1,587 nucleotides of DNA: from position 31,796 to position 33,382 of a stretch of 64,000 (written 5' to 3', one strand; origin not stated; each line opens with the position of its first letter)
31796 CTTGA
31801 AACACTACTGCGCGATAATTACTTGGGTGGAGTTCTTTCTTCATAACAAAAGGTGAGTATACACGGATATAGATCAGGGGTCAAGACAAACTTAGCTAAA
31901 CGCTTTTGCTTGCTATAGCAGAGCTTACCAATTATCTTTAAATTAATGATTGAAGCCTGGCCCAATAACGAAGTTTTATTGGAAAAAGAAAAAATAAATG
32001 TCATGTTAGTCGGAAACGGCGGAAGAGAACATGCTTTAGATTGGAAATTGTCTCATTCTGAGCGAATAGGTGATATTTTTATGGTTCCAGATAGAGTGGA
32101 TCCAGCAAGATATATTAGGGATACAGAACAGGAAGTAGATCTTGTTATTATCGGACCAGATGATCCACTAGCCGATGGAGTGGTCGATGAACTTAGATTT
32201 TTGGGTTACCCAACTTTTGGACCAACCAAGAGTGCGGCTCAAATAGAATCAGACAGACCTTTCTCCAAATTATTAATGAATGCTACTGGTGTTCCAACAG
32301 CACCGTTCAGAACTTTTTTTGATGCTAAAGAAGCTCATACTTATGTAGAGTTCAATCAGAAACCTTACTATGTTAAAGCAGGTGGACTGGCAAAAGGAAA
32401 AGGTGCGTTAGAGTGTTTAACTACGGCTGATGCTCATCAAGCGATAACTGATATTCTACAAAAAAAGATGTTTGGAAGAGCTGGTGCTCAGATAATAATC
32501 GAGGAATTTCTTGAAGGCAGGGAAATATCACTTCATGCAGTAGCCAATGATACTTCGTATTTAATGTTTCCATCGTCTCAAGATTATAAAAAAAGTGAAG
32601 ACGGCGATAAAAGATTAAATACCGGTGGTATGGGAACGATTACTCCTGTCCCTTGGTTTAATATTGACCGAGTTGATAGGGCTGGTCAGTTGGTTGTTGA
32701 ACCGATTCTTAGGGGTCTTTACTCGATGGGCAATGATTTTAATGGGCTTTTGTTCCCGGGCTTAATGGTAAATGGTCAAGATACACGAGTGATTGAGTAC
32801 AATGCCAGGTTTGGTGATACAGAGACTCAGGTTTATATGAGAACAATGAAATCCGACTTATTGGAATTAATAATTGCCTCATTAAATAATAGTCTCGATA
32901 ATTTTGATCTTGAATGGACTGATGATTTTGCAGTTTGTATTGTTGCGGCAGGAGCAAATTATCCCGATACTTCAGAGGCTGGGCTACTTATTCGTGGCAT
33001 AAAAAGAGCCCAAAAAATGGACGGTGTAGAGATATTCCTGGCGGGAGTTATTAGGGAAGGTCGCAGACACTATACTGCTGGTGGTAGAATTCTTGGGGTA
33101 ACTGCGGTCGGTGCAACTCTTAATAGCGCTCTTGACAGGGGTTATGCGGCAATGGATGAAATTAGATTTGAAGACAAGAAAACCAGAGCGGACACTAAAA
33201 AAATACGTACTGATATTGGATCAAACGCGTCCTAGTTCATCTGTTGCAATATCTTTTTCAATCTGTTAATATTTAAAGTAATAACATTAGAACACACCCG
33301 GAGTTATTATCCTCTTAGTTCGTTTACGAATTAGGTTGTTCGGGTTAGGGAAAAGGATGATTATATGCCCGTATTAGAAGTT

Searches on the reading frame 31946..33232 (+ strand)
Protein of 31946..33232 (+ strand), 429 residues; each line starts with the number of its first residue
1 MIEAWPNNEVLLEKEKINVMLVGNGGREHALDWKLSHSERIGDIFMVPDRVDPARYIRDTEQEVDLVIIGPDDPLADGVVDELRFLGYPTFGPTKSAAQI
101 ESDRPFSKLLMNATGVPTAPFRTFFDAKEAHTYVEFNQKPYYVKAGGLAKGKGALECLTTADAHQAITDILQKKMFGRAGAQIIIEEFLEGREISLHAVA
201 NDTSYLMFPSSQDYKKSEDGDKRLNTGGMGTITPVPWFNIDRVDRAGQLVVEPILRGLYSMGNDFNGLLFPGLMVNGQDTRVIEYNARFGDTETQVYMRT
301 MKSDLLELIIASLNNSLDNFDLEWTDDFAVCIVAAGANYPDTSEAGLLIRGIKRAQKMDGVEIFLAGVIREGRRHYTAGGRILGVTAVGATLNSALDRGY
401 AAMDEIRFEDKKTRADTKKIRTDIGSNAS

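Call 108: search_protein_families(library=pfam, proteins=[window:31946-33232:+], max_evalue=0.00001)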
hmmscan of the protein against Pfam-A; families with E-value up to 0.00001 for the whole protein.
window:31946-33232:+ (429 aa): 3 families
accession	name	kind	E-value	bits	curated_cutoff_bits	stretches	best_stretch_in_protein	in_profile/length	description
PF01071.24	GARS_A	-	1.4e-55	188.6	27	1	103-294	2-194/194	Phosphoribosylglycinamide synthetase, ATP-grasp (A) domain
PF02844.21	GARS_N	-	1.4e-21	77.5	29.5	1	18-101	2-100/100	Phosphoribosylglycinamide synthetase, N domain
PF02843.22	GARS_C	-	3.4e-20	72.6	34.8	1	329-416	1-88/92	Phosphoribosylglycinamide synthetase, C domain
